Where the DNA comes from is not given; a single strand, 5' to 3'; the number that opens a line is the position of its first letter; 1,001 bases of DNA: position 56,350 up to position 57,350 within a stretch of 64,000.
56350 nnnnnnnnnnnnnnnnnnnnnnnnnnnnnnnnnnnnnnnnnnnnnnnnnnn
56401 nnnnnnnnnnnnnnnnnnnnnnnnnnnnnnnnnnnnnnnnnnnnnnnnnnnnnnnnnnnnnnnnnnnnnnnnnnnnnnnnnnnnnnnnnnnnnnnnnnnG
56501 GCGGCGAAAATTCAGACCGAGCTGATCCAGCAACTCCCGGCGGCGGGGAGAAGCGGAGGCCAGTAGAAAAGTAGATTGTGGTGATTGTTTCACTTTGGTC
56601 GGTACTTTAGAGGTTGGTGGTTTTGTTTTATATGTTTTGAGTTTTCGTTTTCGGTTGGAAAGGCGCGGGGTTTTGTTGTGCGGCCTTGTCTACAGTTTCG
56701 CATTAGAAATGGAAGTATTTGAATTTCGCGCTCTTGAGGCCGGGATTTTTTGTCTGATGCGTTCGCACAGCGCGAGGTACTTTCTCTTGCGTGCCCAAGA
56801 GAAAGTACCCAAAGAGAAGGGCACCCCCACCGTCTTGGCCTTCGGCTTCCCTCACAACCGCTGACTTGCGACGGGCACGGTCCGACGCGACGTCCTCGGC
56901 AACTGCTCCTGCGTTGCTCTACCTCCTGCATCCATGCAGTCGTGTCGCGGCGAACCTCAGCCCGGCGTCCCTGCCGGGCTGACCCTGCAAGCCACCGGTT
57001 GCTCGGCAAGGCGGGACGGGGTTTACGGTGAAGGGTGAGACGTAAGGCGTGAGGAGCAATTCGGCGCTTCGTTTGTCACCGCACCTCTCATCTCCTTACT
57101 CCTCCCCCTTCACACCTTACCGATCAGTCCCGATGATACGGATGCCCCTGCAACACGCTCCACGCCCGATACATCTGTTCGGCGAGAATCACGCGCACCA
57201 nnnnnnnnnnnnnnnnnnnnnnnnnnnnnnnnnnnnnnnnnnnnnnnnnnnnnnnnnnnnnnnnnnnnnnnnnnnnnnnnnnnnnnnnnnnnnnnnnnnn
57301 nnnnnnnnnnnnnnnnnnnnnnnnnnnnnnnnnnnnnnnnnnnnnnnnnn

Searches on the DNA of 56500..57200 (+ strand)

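Call 7: search_rna_families(source=window, start=56500, end=57200, threshold=evalue, max_evalue=10, show_alignments=3)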
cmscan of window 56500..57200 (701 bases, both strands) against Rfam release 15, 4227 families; matches with E-value up to 10: 18.
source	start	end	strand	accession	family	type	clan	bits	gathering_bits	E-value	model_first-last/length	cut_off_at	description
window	56847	57009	-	RF01731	TwoAYGGAY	Cis-reg;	CL00106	44.4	43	7.3e-06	1-168/168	no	TwoAYGGAY RNA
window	57029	57111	-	RF03778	mir-483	Gene; miRNA;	-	21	60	0.3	1-75/75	no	mir-483 microRNA precursor family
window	57029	57126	-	RF03792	MIR6462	Gene; miRNA;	-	19.4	96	1.1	1-119/119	no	MIR6462 microRNA precursor family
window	57028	57113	-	RF03349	mir-3151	Gene; miRNA;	-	19.3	83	1.6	1-85/85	no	mir-3151 microRNA precursor family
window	57028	57113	-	RF00707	mir-197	Gene; miRNA;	-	18.1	74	3.6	1-75/75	no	mir-197 microRNA precursor family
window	56957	56982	+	RF02985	ftsZ-DE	Gene; sRNA;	-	18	72.2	0.78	37-62/69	no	ftsZ-DE RNA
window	57029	57112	-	RF03946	mir-3132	Gene; miRNA;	-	17.7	84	3.8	1-75/75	no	mir-3132 microRNA precursor family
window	56967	57013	+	RF01902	MIR439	Gene; miRNA;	-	17.4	90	2.3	1-93/93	no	MIR439 microRNA precursor family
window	56993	57033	+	RF03537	Flavi_TBFV_SL6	Cis-reg;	-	17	38.3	0.29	1-45/45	no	Tick-borne Flavivirus short stem-loop SL6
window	56958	56981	-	RF01519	CC0196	Gene; sRNA;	-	16.7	35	0.38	33-56/58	no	Caulobacter sRNA CC0196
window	57028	57113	-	RF04159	MIR1437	Gene; miRNA;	-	16.6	168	4.2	1-192/192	no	MIR1437 microRNA precursor family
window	57027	57115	-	RF03499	mir-702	Gene; miRNA;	-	16.6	70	8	1-103/103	no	mir-702 microRNA precursor family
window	56960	56979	+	RF01322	CRISPR-DR9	Gene; CRISPR;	-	15.4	45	2.5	6-25/37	no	CRISPR RNA direct repeat element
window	56755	56831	-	RF03323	mir-3613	Gene; miRNA;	-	15.4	91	3.8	1-86/86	no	mir-3613 microRNA precursor family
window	57027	57114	+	RF04059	MIR5020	Gene; miRNA;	-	15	73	7.6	1-109/109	no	MIR5020 microRNA precursor family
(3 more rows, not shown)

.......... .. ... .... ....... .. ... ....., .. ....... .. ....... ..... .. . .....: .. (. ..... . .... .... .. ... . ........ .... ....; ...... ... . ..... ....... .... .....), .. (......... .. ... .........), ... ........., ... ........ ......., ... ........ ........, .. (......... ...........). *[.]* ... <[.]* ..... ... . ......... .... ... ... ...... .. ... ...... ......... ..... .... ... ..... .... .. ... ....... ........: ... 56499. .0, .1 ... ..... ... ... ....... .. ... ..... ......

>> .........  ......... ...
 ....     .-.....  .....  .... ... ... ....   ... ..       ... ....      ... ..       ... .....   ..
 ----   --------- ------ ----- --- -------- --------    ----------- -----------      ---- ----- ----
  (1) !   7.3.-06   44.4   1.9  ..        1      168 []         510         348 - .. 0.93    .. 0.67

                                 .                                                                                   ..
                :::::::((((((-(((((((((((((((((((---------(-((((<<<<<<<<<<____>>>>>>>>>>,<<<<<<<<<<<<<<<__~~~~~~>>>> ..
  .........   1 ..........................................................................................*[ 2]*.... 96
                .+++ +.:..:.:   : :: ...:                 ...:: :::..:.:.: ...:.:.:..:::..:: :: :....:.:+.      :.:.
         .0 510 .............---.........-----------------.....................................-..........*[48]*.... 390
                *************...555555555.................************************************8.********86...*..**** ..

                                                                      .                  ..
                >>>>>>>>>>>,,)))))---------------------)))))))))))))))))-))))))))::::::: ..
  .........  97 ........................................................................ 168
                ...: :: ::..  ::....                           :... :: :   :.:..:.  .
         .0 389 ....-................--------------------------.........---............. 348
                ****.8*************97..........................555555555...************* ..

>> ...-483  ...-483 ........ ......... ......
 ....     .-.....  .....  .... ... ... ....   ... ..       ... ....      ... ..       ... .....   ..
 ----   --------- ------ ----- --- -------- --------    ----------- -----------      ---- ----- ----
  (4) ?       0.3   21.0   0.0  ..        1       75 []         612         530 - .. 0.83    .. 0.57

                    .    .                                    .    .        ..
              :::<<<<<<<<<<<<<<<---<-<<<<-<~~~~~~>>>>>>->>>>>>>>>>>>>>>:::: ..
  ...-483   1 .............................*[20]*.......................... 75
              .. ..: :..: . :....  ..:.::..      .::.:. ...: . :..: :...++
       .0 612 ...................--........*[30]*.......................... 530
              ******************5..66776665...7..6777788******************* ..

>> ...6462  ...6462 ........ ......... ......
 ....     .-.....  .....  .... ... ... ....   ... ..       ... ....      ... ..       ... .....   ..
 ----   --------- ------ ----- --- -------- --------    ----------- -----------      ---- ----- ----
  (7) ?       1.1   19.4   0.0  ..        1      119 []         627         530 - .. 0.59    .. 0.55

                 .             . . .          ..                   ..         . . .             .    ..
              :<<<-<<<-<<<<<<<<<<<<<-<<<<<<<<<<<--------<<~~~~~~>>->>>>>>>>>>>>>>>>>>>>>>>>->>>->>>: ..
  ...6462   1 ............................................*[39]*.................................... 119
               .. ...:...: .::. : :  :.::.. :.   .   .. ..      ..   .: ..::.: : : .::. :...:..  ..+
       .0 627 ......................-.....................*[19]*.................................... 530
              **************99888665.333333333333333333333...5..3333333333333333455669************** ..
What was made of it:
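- On TwoAYGGAY (RF01731): The Rfam alignment of B pairs both P1 arms (call 7).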

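Call 14: search_dna_similar(query=window:56760-57030:+, collection=plasmids, mode=distant, max_rows=30)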
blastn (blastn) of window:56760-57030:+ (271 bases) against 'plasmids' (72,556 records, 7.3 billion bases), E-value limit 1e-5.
Records with a match: 8; places in all: 18; records where one place covers at least 80% of the query: 0.
Best place of each record, by identity: 95-99% 2; 90-95% 6.
By first word of the organism name: Pseudoalteromonas 6; Moellerella 1; Salmonella 1.
By predicted mobility (MOB-suite, as given by PLSDB): non-mobilizable 6; conjugative 1; mobilizable 1.
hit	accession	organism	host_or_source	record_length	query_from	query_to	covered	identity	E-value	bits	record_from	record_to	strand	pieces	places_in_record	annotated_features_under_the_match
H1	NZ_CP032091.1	Pseudoalteromonas donghaensis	cell culture,seawater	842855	133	184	19%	94.2%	9e-13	82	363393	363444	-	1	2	none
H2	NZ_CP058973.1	Pseudoalteromonas sp. JSTW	cell culture,marine sediment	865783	133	184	19%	94.2%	9e-13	82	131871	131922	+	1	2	none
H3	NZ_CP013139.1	Pseudoalteromonas sp. Bsw20308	seawater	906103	133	184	19%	92.3%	1e-11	77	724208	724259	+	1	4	none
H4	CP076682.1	Pseudoalteromonas shioyasakiensis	isolated microorganism,Ocean water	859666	133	184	19%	92.3%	1e-11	77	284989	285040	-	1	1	none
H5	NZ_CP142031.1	Pseudoalteromonas sp. CuT4-3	whole organism,deep-sea sediment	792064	133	184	19%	92.3%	1e-11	77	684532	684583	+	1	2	none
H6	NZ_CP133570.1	Pseudoalteromonas sp. HL-AS1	sediment core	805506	133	184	19%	92.3%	1e-11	77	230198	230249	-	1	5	none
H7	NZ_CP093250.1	Moellerella wisconsensis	whole organism,Food: Red deer meat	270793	148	184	14%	97.3%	2e-7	64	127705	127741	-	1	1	pglX: BREX-1 system adenine-specific DNA-methyltransferase PglX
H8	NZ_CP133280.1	Salmonella enterica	Human stool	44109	148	184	14%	97.3%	2e-7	64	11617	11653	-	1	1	pglX: BREX-1 system adenine-specific DNA-methyltransferase PglX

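Call 15: get_annotated_region(hit=H1, flank=3000)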
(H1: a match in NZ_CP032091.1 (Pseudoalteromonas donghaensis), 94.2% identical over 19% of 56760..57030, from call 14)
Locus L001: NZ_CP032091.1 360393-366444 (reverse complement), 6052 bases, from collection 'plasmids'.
description: Pseudoalteromonas donghaensis strain HJ51 plasmid unnamed1, complete sequence
organism: Pseudoalteromonas donghaensis (NCBI taxid 621376)
taxonomy: Bacteria; Pseudomonadota; Gammaproteobacteria; Alteromonadales; Pseudoalteromonadaceae; Pseudoalteromonas; Pseudoalteromonas donghaensis
host: -; source: cell culture,seawater; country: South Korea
typing (MOB-suite, as given by PLSDB): non-mobilizable
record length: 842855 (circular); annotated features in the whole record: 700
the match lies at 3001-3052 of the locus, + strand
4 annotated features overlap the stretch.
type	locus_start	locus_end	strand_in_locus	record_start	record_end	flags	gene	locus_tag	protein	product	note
CDS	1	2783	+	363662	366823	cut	-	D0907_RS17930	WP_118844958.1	TonB-dependent receptor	GO:0015891 - siderophore transport [Evidence IEA]; GO:0055085 - transmembrane transport [Evidence IEA]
CDS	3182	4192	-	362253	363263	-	-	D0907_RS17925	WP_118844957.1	ABC transporter ATP-binding protein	-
CDS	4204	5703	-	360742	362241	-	-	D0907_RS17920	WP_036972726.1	iron ABC transporter permease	GO:0006826 - iron ion transport [Evidence IEA]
CDS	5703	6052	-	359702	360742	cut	-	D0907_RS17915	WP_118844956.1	extracellular solute-binding protein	-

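Call 16: get_annotated_region(hit=H7, flank=3000)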
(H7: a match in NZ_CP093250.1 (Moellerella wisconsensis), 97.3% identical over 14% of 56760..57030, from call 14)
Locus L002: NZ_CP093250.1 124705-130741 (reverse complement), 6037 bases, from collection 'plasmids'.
description: Moellerella wisconsensis strain W18-2 plasmid pW18-2-a, complete sequence
organism: Moellerella wisconsensis (NCBI taxid 158849)
taxonomy: Bacteria; Pseudomonadota; Gammaproteobacteria; Enterobacterales; Morganellaceae; Moellerella; Moellerella wisconsensis
host: -; source: whole organism,Food: Red deer meat; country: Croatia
typing (MOB-suite, as given by PLSDB): conjugative; relaxase MOBH; mating-pair formation MPF_T
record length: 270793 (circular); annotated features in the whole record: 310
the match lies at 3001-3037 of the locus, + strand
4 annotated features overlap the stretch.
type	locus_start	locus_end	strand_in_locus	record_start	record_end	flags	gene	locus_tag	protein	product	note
CDS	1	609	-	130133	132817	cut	pglZ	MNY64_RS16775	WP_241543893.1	BREX-1 system phosphatase PglZ type A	-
CDS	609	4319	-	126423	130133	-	pglX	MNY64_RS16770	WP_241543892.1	BREX-1 system adenine-specific DNA-methyltransferase PglX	GO:0006306 - DNA methylation [Evidence IEA]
CDS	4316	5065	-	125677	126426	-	-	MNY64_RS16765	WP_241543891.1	hypothetical protein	-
CDS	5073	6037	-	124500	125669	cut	-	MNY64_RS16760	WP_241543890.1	AAA family ATPase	-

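Call 19: search_rna_families(sources=[L001, L002], threshold=evalue, max_evalue=0.1, show_alignments=2)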
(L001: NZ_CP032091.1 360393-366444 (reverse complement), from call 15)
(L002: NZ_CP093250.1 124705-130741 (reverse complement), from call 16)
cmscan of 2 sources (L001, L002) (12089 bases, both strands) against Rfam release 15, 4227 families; matches with E-value up to 0.1: 0.
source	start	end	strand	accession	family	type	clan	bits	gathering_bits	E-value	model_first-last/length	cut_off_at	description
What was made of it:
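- Tried and rejected: Rfam on the Pseudoalteromonas and Moellerella loci: none (call 19).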

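Call 36: search_dna_similar(query=L002:2600-3450:+, collection=plasmids, mode=distant, max_rows=25)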
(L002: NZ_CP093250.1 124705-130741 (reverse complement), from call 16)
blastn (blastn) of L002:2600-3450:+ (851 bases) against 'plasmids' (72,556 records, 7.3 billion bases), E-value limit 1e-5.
Records with a match: 136; places in all: 138; records where one place covers at least 80% of the query: 65.
Best place of each record, by identity: >=99% 1; 80-90% 59; 60-80% 76.
By first word of the organism name: Escherichia 50; Acinetobacter 50; Salmonella 16; Klebsiella 5; Moellerella 4; Vibrio 4; Raoultella 2; Enterobacter 1; Azotobacter 1; Oceanisphaera 1; and 2 more.
By predicted mobility (MOB-suite, as given by PLSDB): conjugative 72; mobilizable 45; non-mobilizable 19.
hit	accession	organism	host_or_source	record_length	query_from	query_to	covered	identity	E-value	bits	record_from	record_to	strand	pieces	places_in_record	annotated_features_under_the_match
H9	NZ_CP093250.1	Moellerella wisconsensis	whole organism,Food: Red deer meat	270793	1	851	100%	100.0%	0e+0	1535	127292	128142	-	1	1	pglX: BREX-1 system adenine-specific DNA-methyltransferase PglX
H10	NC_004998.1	Escherichia coli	-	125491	51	847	94%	79.8%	0e+0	739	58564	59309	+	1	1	pglX: BREX-1 system adenine-specific DNA-methyltransferase PglX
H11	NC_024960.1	Escherichia coli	caecum of a healthy swine in connection ...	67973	51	847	94%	79.8%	0e+0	739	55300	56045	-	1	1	pglX: BREX-1 system adenine-specific DNA-methyltransferase PglX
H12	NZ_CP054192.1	Escherichia coli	fish,feces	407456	51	847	94%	79.8%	0e+0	739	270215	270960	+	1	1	pglX: BREX-1 system adenine-specific DNA-methyltransferase PglX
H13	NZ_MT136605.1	Raoultella ornithinolytica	-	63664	51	847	94%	79.8%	0e+0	739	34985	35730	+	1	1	pglX: BREX-1 system adenine-specific DNA-methyltransferase PglX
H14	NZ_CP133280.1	Salmonella enterica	Human stool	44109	140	847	83%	86.2%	0e+0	858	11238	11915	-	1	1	pglX: BREX-1 system adenine-specific DNA-methyltransferase PglX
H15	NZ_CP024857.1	Escherichia coli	-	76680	108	847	87%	81.8%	0e+0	758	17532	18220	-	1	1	pglX: BREX-1 system adenine-specific DNA-methyltransferase PglX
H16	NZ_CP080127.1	Escherichia coli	chicken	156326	108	847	87%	81.8%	0e+0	758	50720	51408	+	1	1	pglX: BREX-1 system adenine-specific DNA-methyltransferase PglX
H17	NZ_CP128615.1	Escherichia coli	Homo sapiens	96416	108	847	87%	81.8%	0e+0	758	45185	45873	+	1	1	pglX: BREX-1 system adenine-specific DNA-methyltransferase PglX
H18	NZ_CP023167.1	Salmonella enterica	Wet market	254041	108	847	87%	81.1%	0e+0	736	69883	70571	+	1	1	none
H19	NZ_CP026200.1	Escherichia coli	Homo sapiens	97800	108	847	87%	81.1%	0e+0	736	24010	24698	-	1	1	pglX: BREX-1 system adenine-specific DNA-methyltransferase PglX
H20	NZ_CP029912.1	Salmonella enterica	-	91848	108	847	87%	81.1%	0e+0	736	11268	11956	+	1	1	pglX: BREX-1 system adenine-specific DNA-methyltransferase PglX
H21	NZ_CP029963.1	Salmonella enterica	-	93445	108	847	87%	81.1%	0e+0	736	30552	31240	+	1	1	pglX: BREX-1 system adenine-specific DNA-methyltransferase PglX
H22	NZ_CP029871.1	Salmonella enterica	-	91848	108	847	87%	81.1%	0e+0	736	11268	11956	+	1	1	pglX: BREX-1 system adenine-specific DNA-methyltransferase PglX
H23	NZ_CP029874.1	Salmonella enterica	-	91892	108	847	87%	81.1%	0e+0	736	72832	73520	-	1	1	pglX: BREX-1 system adenine-specific DNA-methyltransferase PglX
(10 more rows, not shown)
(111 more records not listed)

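Call 37: search_dna_similar(query=L002:2600-3450:+, collection=ecoli_genomes, mode=distant, max_rows=15)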
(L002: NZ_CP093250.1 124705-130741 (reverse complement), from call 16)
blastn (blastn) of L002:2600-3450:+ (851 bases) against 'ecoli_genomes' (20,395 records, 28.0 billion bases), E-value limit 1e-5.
Records with a match: 401; places in all: 404; records where one place covers at least 80% of the query: 52.
Genomes with a match: 399 of 5426; with a place that covers at least 80% of the query: 52. Places per genome that has any: lowest 1, median 1, highest 2. On chromosomes: 358 places; on plasmids: 46.
Best place of each record, by identity: 90-95% 2; 80-90% 51; 60-80% 348.
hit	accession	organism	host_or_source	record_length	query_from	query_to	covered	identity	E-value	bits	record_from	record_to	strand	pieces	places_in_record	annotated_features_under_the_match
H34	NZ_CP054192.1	Escherichia coli strain TH9F11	fish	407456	51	847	94%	79.8%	0e+0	739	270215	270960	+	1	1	pglX: BREX-1 system adenine-specific DNA-methyltransferase PglX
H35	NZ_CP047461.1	Escherichia coli strain ZF34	a feces sample of swine origin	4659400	140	847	83%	86.2%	0e+0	858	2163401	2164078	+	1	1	pglX: BREX-1 system adenine-specific DNA-methyltransferase PglX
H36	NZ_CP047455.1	Escherichia coli strain ZF31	a feces sample of swine origin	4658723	140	847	83%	86.2%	0e+0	858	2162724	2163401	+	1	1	pglX: BREX-1 system adenine-specific DNA-methyltransferase PglX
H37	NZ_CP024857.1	Escherichia coli strain AR_0011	missing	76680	108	847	87%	81.8%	0e+0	758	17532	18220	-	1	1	pglX: BREX-1 system adenine-specific DNA-methyltransferase PglX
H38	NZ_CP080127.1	Escherichia coli strain PK8568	chicken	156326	108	847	87%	81.8%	0e+0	758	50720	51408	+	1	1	pglX: BREX-1 system adenine-specific DNA-methyltransferase PglX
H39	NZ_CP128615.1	Escherichia coli strain WL297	Homo sapiens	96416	108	847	87%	81.8%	0e+0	758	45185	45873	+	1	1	pglX: BREX-1 system adenine-specific DNA-methyltransferase PglX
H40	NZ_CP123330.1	Escherichia coli strain AREA_497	Homo sapiens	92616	108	847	87%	81.8%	0e+0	758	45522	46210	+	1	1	pglX: BREX-1 system adenine-specific DNA-methyltransferase PglX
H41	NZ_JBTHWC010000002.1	Escherichia coli strain YZB902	Chicken feces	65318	108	847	87%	81.8%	0e+0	758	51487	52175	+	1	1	pglX: BREX-1 system adenine-specific DNA-methyltransferase PglX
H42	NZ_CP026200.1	Escherichia coli strain ECONIH6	Homo sapiens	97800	108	847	87%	81.1%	0e+0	736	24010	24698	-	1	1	pglX: BREX-1 system adenine-specific DNA-methyltransferase PglX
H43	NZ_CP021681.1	Escherichia coli strain AR_0162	missing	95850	108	847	87%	81.1%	0e+0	736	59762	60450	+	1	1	pglX: BREX-1 system adenine-specific DNA-methyltransferase PglX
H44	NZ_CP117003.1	Escherichia coli strain MLI108K3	Homo sapiens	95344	108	847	87%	81.1%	0e+0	736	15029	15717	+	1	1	pglX: BREX-1 system adenine-specific DNA-methyltransferase PglX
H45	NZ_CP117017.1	Escherichia coli strain MLI106K3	Homo sapiens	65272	108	847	87%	81.1%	0e+0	736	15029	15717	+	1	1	pglX: BREX-1 system adenine-specific DNA-methyltransferase PglX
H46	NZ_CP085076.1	Escherichia coli strain P21_SE1_04.20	Homo sapiens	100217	108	847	87%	81.1%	0e+0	736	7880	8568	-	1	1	pglX: BREX-1 system adenine-specific DNA-methyltransferase PglX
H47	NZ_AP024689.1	Escherichia coli strain FUJ80154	Homo sapiens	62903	108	847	87%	81.1%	0e+0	736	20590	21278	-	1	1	pglX: BREX-1 system adenine-specific DNA-methyltransferase PglX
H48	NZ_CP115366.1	Escherichia coli strain CUVET19-1426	dog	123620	108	847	87%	81.1%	0e+0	736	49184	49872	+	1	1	pglX: BREX-1 system adenine-specific DNA-methyltransferase PglX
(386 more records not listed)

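Call 38: get_annotated_region(hit=H10, flank=50)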
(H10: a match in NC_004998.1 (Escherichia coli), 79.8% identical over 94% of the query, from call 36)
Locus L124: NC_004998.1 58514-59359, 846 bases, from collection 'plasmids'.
description: Escherichia coli plasmid p1658/97, complete sequence
organism: Escherichia coli (NCBI taxid 562)
taxonomy: Bacteria; Pseudomonadota; Gammaproteobacteria; Enterobacterales; Enterobacteriaceae; Escherichia; Escherichia coli
host: -; source: -; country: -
typing (MOB-suite, as given by PLSDB): conjugative; replicon IncFIB,rep_cluster_2244; relaxase MOBF; mating-pair formation MPF_F
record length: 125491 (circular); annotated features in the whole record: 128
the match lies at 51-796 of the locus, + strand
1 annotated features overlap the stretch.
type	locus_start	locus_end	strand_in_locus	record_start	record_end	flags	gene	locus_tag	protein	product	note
CDS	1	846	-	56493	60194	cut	pglX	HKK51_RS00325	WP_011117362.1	BREX-1 system adenine-specific DNA-methyltransferase PglX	-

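Call 39: get_annotated_region(hit=H14, flank=50)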
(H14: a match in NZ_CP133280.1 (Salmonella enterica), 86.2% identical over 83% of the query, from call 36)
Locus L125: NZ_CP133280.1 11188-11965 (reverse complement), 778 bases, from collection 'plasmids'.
description: Salmonella enterica subsp. enterica serovar Panama strain B82 plasmid unnamed3, complete sequence
organism: Salmonella enterica (NCBI taxid 29472)
taxonomy: Bacteria; Pseudomonadota; Gammaproteobacteria; Enterobacterales; Enterobacteriaceae; Salmonella; Salmonella enterica
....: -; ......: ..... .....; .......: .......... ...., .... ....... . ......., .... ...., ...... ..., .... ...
typing (MOB-suite, as given by PLSDB): mobilizable; replicon IncR
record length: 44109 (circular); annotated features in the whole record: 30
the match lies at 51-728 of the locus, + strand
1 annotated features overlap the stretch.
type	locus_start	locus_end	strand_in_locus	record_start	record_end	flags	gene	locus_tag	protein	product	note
CDS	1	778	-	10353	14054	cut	pglX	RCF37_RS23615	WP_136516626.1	BREX-1 system adenine-specific DNA-methyltransferase PglX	GO:0006306 - DNA methylation [Evidence IEA]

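Call 40: get_annotated_region(hit=H15, flank=50)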
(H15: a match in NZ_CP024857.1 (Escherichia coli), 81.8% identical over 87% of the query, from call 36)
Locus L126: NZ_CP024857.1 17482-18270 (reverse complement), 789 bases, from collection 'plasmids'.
description: Escherichia coli strain AR_0011 plasmid tig00001069_pilon, complete sequence
organism: Escherichia coli (NCBI taxid 562)
taxonomy: Bacteria; Pseudomonadota; Gammaproteobacteria; Enterobacterales; Enterobacteriaceae; Escherichia; Escherichia coli
host: -; source: -; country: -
typing (MOB-suite, as given by PLSDB): mobilizable; replicon IncR
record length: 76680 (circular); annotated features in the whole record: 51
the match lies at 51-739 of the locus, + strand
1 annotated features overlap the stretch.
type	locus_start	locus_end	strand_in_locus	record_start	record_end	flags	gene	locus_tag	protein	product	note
CDS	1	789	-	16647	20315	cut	pglX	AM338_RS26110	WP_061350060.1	BREX-1 system adenine-specific DNA-methyltransferase PglX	-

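Call 88: search_dna_similar(query=window:56895-56943:+, collection=phages, mode=distant, max_evalue=0.001, max_rows=15)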
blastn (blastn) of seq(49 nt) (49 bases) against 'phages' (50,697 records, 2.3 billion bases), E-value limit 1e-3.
No match.
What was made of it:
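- Tried and rejected: Phage genomes: no module (call 88).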
